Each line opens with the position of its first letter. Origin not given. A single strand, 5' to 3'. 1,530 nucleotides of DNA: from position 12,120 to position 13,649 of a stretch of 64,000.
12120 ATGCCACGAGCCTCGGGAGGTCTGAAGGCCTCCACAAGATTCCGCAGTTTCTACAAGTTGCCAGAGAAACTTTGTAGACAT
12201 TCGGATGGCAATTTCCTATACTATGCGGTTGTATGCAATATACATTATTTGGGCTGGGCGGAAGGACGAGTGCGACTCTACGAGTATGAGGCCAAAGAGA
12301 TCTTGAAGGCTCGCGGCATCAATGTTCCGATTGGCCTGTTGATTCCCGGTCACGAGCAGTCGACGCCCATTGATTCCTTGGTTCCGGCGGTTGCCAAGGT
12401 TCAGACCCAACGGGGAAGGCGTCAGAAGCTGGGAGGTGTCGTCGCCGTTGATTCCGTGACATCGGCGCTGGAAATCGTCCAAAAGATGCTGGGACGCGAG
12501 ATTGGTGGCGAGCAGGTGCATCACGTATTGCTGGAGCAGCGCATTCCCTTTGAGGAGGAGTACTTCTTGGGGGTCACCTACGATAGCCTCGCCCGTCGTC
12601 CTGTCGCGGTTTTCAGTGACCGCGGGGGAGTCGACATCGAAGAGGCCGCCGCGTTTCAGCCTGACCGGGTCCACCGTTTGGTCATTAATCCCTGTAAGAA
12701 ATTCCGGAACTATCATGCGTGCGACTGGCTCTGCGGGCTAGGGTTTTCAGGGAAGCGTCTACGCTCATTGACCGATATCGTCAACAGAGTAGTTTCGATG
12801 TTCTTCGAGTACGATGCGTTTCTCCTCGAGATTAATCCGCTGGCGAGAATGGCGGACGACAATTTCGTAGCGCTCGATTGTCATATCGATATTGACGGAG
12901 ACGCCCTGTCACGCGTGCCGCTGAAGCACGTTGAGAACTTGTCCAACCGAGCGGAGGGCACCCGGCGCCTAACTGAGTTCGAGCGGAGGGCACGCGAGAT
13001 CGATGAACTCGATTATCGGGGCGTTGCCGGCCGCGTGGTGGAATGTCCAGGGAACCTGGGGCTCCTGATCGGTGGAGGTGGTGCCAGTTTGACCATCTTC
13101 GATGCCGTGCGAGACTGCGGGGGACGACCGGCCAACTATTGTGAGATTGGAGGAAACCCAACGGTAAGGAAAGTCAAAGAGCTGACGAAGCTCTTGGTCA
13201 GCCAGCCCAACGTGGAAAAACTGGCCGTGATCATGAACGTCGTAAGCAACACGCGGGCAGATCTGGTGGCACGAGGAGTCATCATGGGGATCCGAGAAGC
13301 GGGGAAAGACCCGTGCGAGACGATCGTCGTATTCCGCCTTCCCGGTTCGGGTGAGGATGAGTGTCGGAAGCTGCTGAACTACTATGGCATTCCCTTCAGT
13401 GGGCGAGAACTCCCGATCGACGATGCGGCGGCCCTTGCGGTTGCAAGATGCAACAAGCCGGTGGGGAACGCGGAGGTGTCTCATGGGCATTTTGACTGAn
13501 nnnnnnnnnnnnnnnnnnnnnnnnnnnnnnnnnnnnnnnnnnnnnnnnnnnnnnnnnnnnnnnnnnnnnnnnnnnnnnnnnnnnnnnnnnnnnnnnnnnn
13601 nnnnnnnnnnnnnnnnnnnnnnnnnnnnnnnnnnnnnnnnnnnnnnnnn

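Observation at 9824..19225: GntR-headed sugar/sugar-acid cluster with an unexpected oxidative module (E1 beta+alpha, ferredoxin-like protein, ADP-forming CoA ligase)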

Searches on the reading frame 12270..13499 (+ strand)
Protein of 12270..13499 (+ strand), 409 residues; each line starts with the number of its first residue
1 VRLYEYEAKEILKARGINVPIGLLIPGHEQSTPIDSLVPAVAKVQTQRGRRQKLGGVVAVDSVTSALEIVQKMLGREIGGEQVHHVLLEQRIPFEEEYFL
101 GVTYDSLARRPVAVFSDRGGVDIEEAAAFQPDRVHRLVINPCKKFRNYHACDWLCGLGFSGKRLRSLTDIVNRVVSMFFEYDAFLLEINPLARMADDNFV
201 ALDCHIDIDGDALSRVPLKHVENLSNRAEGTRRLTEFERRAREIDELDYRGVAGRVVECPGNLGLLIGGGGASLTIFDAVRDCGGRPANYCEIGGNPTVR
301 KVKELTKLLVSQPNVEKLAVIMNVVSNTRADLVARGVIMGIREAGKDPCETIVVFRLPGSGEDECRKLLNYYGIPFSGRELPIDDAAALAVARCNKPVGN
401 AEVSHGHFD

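Call 5: search_protein_families(library=pfam, proteins=[window:12270-13499:+], max_evalue=0.01)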
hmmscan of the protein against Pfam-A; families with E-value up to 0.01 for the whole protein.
window:12270-13499:+ (409 aa): 4 families
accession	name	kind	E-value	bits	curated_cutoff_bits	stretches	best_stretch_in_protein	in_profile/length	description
PF08442.15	ATP-grasp_2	-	4.1e-40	138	29.5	1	2-192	1-201/202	ATP-grasp domain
PF24948.1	Citrate_synth_N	-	3.2e-09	36.9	83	1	40-212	54-224/232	ATP-citrate synthase ATP-grasp domain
PF16114.10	Citrate_bind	-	9.4e-07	29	26.8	1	236-315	5-86/177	ATP citrate lyase citrate-binding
PF13549.11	ATP-grasp_5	-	1.3e-05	25.1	27.6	1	3-208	10-221/221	ATP-grasp domain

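Call 6: search_protein_families(library=ncbifam, proteins=[window:12270-13499:+], max_evalue=0.01)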
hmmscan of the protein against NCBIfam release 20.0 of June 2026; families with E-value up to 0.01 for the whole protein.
window:12270-13499:+ (409 aa): 3 families
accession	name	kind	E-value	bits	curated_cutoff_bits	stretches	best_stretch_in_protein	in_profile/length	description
NF001913.0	PRK00696.1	equivalog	8e-69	232.5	370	1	1-392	1-383/388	ADP-forming succinate--CoA ligase subunit beta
TIGR01016.1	sucCoAbeta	subfamily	3.5e-66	223.7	375.55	1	1-392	1-383/386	succinate-CoA ligase subunit beta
NF010647.0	PRK14046.1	equivalog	3.2e-50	171.3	604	1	1-395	1-386/392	malate--CoA ligase subunit beta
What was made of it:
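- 12270..13499 (+): ATP-grasp (beta/large) subunit of a citryl-CoA-synthetase-like ADP-forming acid-CoA ligase. The SCS-beta model scores 232 bits against a cut-off of 370 (call 6).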

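Call 10: find_homologous_proteins(query=window:12270-13499:+, max_evalue=1e-20)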
Query window:12270-13499:+ (409 aa): 2612 proteins with E <= 1e-20 among 8000 candidates; the best 120 are listed.
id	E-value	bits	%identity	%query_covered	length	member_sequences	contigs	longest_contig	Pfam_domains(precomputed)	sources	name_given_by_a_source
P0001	2.8e-271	917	99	100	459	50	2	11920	PF08442.16,PF16114.11,PF13549.12,PF24948.2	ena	-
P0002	2.0e-147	510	58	97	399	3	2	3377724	PF08442.16,PF16114.11,PF24948.2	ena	-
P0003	1.0e-146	507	60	98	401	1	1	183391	PF08442.16,PF16114.11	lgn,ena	-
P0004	7.2e-146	504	59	97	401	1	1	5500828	PF08442.16,PF16114.11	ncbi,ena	-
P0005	1.5e-145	503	59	98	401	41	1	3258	PF08442.16,PF16114.11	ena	-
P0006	4.4e-145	502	59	98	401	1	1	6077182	PF08442.16,PF16114.11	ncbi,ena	-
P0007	4.8e-145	502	59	94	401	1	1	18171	PF08442.16,PF16114.11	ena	-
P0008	5.8e-145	501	59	94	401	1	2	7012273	PF08442.16,PF16114.11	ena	-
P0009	6.6e-145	501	59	97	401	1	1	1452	PF08442.16,PF16114.11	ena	-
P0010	1.3e-144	500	59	98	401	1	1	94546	PF08442.16,PF16114.11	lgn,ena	-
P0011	1.7e-144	500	59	97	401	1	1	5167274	PF08442.16,PF16114.11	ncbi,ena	-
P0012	3.7e-144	499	58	94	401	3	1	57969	PF08442.16,PF16114.11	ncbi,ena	-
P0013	5.5e-144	498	59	98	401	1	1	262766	PF08442.16,PF16114.11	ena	-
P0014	6.4e-144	498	58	94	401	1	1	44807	PF08442.16,PF16114.11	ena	-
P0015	7.0e-144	498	59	94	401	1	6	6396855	PF08442.16,PF16114.11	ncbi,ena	-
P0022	4.9e-143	495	54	94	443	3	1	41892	PF08442.16,PF16114.11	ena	-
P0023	5.8e-143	495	60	96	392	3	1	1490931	PF08442.16,PF16114.11,PF24948.2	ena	-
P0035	7.2e-129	448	54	96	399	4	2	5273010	PF08442.16,PF16114.11,PF13549.12,PF24948.2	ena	-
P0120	1.7e-112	395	48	97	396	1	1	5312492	PF08442.16,PF16114.11,PF13549.12,PF24948.2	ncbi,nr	ncbi:MAG: hypothetical protein JSV83_10555 [Desulfobacterales bacterium]|nr:MAG: hypothetical protei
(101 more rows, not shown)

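Call 11: find_encoding_contigs(protein=P0004, flank=10000, max_places=2)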
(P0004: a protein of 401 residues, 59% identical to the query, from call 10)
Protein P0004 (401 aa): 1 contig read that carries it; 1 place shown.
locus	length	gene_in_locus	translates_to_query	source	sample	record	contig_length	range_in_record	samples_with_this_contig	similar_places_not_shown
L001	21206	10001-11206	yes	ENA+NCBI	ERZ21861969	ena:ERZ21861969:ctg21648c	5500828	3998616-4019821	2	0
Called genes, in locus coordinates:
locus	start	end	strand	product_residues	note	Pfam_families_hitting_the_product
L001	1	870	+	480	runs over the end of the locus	PF04734:Ceramidase_alk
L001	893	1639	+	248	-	PF00106:adh_short, PF08659:KR, PF23441:SDR (weak), PF01370:Epimerase (weak), PF13561:adh_short_C2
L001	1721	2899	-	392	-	PF02746:MR_MLE_N, PF13378:MR_MLE_C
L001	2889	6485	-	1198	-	PF07635:PSCyt1, PF07583:PSCyt2, PF07587:PSD1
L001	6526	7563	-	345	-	PF04199:Cyclase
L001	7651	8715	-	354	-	PF06379:RhaT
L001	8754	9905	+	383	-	PF00364:Biotin_lipoyl, PF02817:E3_binding, PF00198:2-oxoacid_dh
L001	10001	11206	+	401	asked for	PF08442:ATP-grasp_2, PF16114:Citrate_bind (weak)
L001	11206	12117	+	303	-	PF02629:CoA_binding, PF13380:CoA_binding_2 (weak), PF13607:Succ_CoA_lig, PF00549:Ligase_CoA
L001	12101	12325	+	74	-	-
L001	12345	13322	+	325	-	PF02779:Transket_pyr, PF02780:Transketolase_C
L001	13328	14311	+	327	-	PF00676:E1_dh, PF02775:TPP_enzyme_C (weak), PF13292:DXP_synthase_N (weak)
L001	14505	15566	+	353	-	PF01113:DapB_N, PF19328:DAP_DH_C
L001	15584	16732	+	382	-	PF02746:MR_MLE_N, PF13378:MR_MLE_C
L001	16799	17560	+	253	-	PF06966:DUF1295, PF02544:Steroid_dh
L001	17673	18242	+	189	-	-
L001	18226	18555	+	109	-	PF12840:HTH_20 (faint), PF13601:HTH_34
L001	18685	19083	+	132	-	-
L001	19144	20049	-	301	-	PF13349:DUF4097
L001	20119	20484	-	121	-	-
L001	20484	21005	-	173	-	PF04542:Sigma70_r2, PF08281:Sigma70_r4_2, PF04545:Sigma70_r4 (weak)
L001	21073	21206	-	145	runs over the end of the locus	-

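Call 12: find_encoding_contigs(protein=P0002, flank=10000, max_places=2)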
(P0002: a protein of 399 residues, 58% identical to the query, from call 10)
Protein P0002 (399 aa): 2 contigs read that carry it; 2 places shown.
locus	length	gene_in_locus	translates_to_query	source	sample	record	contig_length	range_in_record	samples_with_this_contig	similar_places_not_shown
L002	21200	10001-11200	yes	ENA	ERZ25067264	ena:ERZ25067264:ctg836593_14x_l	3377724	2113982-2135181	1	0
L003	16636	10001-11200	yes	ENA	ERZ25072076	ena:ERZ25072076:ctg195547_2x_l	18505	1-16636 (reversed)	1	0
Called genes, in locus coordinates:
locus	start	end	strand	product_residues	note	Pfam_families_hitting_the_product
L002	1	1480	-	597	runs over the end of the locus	PF02538:Hydantoinase_B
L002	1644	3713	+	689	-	PF05378:Hydant_A_N, PF01968:Hydantoinase_A, PF19278:Hydant_A_C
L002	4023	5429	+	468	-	PF00330:Aconitase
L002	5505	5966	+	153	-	PF00694:Aconitase_C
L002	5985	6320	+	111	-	PF02775:TPP_enzyme_C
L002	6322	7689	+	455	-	PF00171:Aldedh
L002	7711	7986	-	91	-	-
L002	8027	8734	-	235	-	PF00392:GntR, PF07729:FCD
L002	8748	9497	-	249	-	PF13378:MR_MLE_C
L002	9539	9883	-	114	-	-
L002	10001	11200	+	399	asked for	PF08442:ATP-grasp_2, PF24948:Citrate_synth_N, PF16114:Citrate_bind (weak)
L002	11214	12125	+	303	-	PF02629:CoA_binding, PF13380:CoA_binding_2 (weak), PF13607:Succ_CoA_lig, PF00549:Ligase_CoA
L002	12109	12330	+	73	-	-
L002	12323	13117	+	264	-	PF00285:Citrate_synt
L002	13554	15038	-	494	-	PF00474:SSF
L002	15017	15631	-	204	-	-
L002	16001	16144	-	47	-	-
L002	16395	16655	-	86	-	PF02384:N6_Mtase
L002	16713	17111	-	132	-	PF01850:PIN, PF13470:PIN_3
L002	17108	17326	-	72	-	PF01402:RHH_1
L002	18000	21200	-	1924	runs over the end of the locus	PF00270:DEAD, PF27116:YjiV_N, PF00271:Helicase_C, PF09369:MZB, PF16565:MIT_C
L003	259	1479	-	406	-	PF02538:Hydantoinase_B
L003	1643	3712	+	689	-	PF05378:Hydant_A_N, PF01968:Hydantoinase_A, PF19278:Hydant_A_C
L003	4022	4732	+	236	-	PF00330:Aconitase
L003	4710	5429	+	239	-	PF00330:Aconitase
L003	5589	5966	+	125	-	PF00694:Aconitase_C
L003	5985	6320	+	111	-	PF02775:TPP_enzyme_C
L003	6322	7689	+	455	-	PF00171:Aldedh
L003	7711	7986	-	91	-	-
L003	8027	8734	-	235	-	PF00392:GntR, PF07729:FCD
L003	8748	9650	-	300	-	PF13378:MR_MLE_C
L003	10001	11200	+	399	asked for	PF08442:ATP-grasp_2, PF24948:Citrate_synth_N, PF16114:Citrate_bind (weak)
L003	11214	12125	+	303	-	PF02629:CoA_binding, PF13380:CoA_binding_2 (weak), PF13607:Succ_CoA_lig, PF00549:Ligase_CoA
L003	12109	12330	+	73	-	-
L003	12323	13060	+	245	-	PF00285:Citrate_synt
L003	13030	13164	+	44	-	-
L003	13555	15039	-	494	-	PF00474:SSF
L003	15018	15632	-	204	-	-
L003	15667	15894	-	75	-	-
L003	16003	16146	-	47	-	-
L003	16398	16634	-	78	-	?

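Call 13: find_encoding_contigs(protein=P0120, flank=10000, max_places=2)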
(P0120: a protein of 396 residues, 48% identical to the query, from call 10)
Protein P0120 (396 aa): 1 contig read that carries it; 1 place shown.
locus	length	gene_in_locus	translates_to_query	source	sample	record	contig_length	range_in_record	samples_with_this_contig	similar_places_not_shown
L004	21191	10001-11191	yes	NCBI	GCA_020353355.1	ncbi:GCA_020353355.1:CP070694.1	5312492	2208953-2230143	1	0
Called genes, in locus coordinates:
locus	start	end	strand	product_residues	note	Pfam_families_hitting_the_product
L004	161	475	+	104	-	PF09723:Zn_ribbon_8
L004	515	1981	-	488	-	PF00089:Trypsin, PF13365:Trypsin_2, PF00595:PDZ, PF12812:PDZ_1 (faint), PF13180:PDZ_2, PF17820:PDZ_6 (weak), PF13180:PDZ_2, PF17820:PDZ_6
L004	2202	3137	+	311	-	PF00005:ABC_tran, PF13304:AAA_21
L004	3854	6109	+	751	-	PF23357:DUF7088, PF09822:ABC_transp_aux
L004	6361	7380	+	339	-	PF14238:DUF4340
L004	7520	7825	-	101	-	PF00076:RRM_1, PF13893:RRM_5 (faint)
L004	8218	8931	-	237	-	PF00005:ABC_tran, PF13304:AAA_21 (faint)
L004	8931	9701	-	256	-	PF00005:ABC_tran, PF13304:AAA_21 (faint), PF12399:BCA_ABC_TP_C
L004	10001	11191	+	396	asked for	PF08442:ATP-grasp_2, PF13549:ATP-grasp_5 (faint), PF24948:Citrate_synth_N, PF16114:Citrate_bind (weak)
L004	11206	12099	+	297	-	PF02629:CoA_binding, PF13380:CoA_binding_2, PF00549:Ligase_CoA, PF13607:Succ_CoA_lig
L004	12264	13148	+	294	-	PF03328:HpcH_HpaI, PF15617:C-C_Bond_Lyase (faint)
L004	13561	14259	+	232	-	PF00392:GntR, PF07729:FCD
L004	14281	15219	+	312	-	PF01127:Sdh_cyt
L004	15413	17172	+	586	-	PF00890:FAD_binding_2, PF01266:DAO (faint), PF03486:HI0933_like (faint), PF02910:Succ_DH_flav_C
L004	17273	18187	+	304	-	-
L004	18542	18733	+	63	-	-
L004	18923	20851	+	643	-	PF07695:7TMR-DISM_7TM, PF00989:PAS, PF13188:PAS_8 (weak), PF13426:PAS_9 (weak)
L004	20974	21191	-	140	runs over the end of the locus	PF01872:RibD_C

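Call 15: find_related_loci(query=window:12270-13499:+, collection=genome_contigs, flank=10000)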
Query window:12270-13499:+ (409 aa) in genome_contigs; peptide patterns used: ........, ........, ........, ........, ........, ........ (x = any residue, [..] = any of these).
599 stretches matched a pattern (row limit reached: there are more); 569 encode a relative of the query (tblastn E <= 1e-3); the best 80 are kept; 80 distinct loci.
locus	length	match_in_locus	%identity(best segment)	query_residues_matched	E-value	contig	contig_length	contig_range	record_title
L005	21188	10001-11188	59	1-397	5e-135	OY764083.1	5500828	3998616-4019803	MAG: Acidobacteriota bacterium isolate 715e7d27-e149-44c2-9d7f-aa5f8d263fc4 genome assembly, chromosome: 1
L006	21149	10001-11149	59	1-384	8e-133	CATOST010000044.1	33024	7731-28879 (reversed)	MAG: uncultured Acidobacteriota bacterium isolate 29631d16-d1f7-496d-a963-fe4325465614 genome assembly, contig: contig_4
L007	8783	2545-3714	53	1-391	3e-121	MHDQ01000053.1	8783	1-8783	MAG: Nitrospinae bacterium RIFCSPLOWO2_12_FULL_45_22 rifcsplowo2_12_scaffold_14134, whole genome shotgun sequence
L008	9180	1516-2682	50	1-391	7e-120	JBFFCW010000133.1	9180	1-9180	MAG: Desulfobacterales bacterium isolate Mix_mud12.2021.10.8 k141_229817_length_9180_cov_8.5393, whole genome shotgun se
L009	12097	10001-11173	51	3-391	1e-119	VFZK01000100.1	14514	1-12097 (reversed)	MAG: Acidimicrobiia bacterium isolate K_Offshore_80m_m2_092 K_Offshore_80m_m2_092_Ga0194132_10008601, whole genome shotg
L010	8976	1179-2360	49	1-396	2e-119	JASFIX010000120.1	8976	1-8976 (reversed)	MAG: Desulfobacterales bacterium isolate D0608S20remetaG_Bin_272 D0608S20remetaG_FD_scaffold_2117_c1, whole genome shotg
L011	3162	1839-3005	48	1-391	2e-119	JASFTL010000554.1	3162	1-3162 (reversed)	MAG: Desulfobacterales bacterium isolate D1103U20metaG_Bin_528 D1103U20metaG_FD_scaffold_15173_c1, whole genome shotgun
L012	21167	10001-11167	51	1-391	9e-112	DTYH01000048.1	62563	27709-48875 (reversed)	MAG TPA_asm: Desulfobacterales bacterium isolate UWMA-0216 k99_1365110, whole genome shotgun sequence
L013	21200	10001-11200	51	1-402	1e-111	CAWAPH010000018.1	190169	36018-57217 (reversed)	MAG: uncultured delta proteobacterium isolate MFD03804.bin.2.13 genome assembly, contig: contig_44605, whole genome shot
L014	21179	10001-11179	48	1-395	2e-111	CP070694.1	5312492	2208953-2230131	MAG: Desulfobacterales bacterium isolate bin60 chromosome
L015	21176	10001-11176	51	1-394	1e-109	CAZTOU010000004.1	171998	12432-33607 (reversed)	MAG TPA_asm: uncultured Spirochaetales bacterium isolate binchicken_co142_37 genome assembly, contig: NODE_77_length_171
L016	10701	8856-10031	49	1-393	1e-108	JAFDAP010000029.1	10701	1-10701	MAG: Deltaproteobacteria bacterium isolate AB_3033_Bin_63 AB_3033_Bin_63_scaffold_10962, whole genome shotgun sequence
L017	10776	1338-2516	50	1-395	1e-108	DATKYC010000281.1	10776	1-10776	MAG TPA_asm: Acidobacteriota bacterium isolate SMAG_U14209 k141_2515495, whole genome shotgun sequence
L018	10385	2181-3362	49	1-396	8e-122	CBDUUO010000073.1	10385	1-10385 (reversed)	MAG TPA_asm: uncultured bacterium isolate SRR22302367_binner23_Refined_21 genome assembly, contig: ERZ26661968.3493, who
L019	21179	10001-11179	50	1-394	1e-107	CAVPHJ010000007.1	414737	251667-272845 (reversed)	MAG: uncultured delta proteobacterium isolate MFD09964.bin.2.155 genome assembly, contig: contig_27139, whole genome sho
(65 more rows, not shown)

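Call 19: find_encoding_contigs(protein=P0023, flank=10000, max_places=1)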
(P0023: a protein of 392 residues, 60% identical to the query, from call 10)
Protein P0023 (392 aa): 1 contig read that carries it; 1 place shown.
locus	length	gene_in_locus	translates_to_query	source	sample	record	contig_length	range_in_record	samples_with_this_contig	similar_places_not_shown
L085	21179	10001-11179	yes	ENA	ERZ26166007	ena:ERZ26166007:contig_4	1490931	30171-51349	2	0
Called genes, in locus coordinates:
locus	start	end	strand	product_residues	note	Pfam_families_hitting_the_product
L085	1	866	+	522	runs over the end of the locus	PF07969:Amidohydro_3, PF01979:Amidohydro_1, PF07969:Amidohydro_3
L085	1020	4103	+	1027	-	PF01564:Spermine_synth, PF07719:TPR_2 (faint), PF13176:TPR_7 (faint), PF13181:TPR_8 (faint), PF13424:TPR_12 (faint), PF13428:TPR_14 (faint), PF13432:TPR_16, PF00515:TPR_1 (weak), +4 more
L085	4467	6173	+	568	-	PF04295:GD_AH_second, PF20629:GD_AH_C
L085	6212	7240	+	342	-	PF04295:GD_AH_second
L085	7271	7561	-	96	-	PF07729:FCD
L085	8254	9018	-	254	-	PF13378:MR_MLE_C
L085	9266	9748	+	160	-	-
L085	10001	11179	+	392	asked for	PF08442:ATP-grasp_2, PF24948:Citrate_synth_N, PF16114:Citrate_bind (weak)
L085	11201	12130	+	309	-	PF02629:CoA_binding, PF13607:Succ_CoA_lig, PF00549:Ligase_CoA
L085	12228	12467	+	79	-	-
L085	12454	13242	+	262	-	PF00285:Citrate_synt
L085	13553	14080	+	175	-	-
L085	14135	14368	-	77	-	-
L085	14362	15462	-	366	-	PF05598:DUF772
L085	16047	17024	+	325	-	PF05721:PhyH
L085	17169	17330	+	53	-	-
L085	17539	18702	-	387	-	PF00091:Tubulin, PF12327:FtsZ_C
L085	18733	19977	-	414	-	PF14450:FtsA (weak), PF02491:SHS2_FTSA, PF11104:PilM_2 (weak), PF06277:EutA (weak), PF06723:MreB_Mbl, PF14450:FtsA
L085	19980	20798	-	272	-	PF08478:POTRA_1, PF03799:FtsQ_DivIB_C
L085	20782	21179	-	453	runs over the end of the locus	PF01225:Mur_ligase, PF08245:Mur_ligase_M, PF02875:Mur_ligase_C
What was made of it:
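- MR2 is decaying where the E1 has been replaced by CCL: it is called as split or short ORFs in L002, L003 and L085 (calls 12, 19). Sister loci show MR and GntR decay (calls 12, 19).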

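Call 20: find_encoding_contigs(protein=P0035, flank=10000, max_places=1)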
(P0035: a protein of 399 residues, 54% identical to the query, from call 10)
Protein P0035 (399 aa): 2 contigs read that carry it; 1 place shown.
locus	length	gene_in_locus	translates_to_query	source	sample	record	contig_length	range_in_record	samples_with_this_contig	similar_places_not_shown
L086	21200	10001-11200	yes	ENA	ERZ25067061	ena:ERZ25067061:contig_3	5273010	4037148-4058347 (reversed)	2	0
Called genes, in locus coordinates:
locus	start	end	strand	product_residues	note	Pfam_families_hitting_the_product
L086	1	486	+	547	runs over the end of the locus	-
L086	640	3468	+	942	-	PF13620:CarboxypepD_reg, PF13715:CarbopepD_reg_2 (weak), PF25183:OMP_b-brl_4, PF00593:TonB_dep_Rec_b-barrel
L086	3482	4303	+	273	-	PF13489:Methyltransf_23, PF05175:MTS, PF01135:PCMT, PF01209:Ubie_methyltran, PF01728:FtsJ, PF13847:Methyltransf_31, PF08241:Methyltransf_11, PF08242:Methyltransf_12, +4 more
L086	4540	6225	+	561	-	PF01011:PQQ, PF13360:PQQ_2, PF13570:Beta-prop_ACSF4 (weak), PF13360:PQQ_2, PF01011:PQQ (weak)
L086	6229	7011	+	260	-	PF13442:Cytochrome_CBB3, PF00034:Cytochrom_C (faint)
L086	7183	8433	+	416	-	PF04412:AcnX, PF28403:AcnX_2nd, PF28406:AcnX_3rd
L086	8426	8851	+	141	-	PF01989:AcnX_swivel_put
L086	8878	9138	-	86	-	-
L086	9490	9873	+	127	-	-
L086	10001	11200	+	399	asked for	PF08442:ATP-grasp_2, PF13549:ATP-grasp_5, PF24948:Citrate_synth_N, PF16114:Citrate_bind (weak)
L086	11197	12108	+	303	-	PF02629:CoA_binding, PF13380:CoA_binding_2, PF13607:Succ_CoA_lig, PF00549:Ligase_CoA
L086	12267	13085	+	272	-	PF03328:HpcH_HpaI, PF15617:C-C_Bond_Lyase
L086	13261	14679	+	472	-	PF00171:Aldedh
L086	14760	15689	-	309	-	PF01261:AP_endonuc_2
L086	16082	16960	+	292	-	PF08668:HDOD, PF01966:HD (faint)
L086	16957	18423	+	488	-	PF00890:FAD_binding_2 (weak), PF01262:AlaDh_PNT_C (faint), PF07992:Pyr_redox_2, PF12831:FAD_oxidored, PF13450:NAD_binding_8 (faint), PF13738:Pyr_redox_3 (weak), PF00070:Pyr_redox, PF02852:Pyr_redox_dim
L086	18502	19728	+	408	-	PF06965:Na_H_antiport_1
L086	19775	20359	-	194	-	-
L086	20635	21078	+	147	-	-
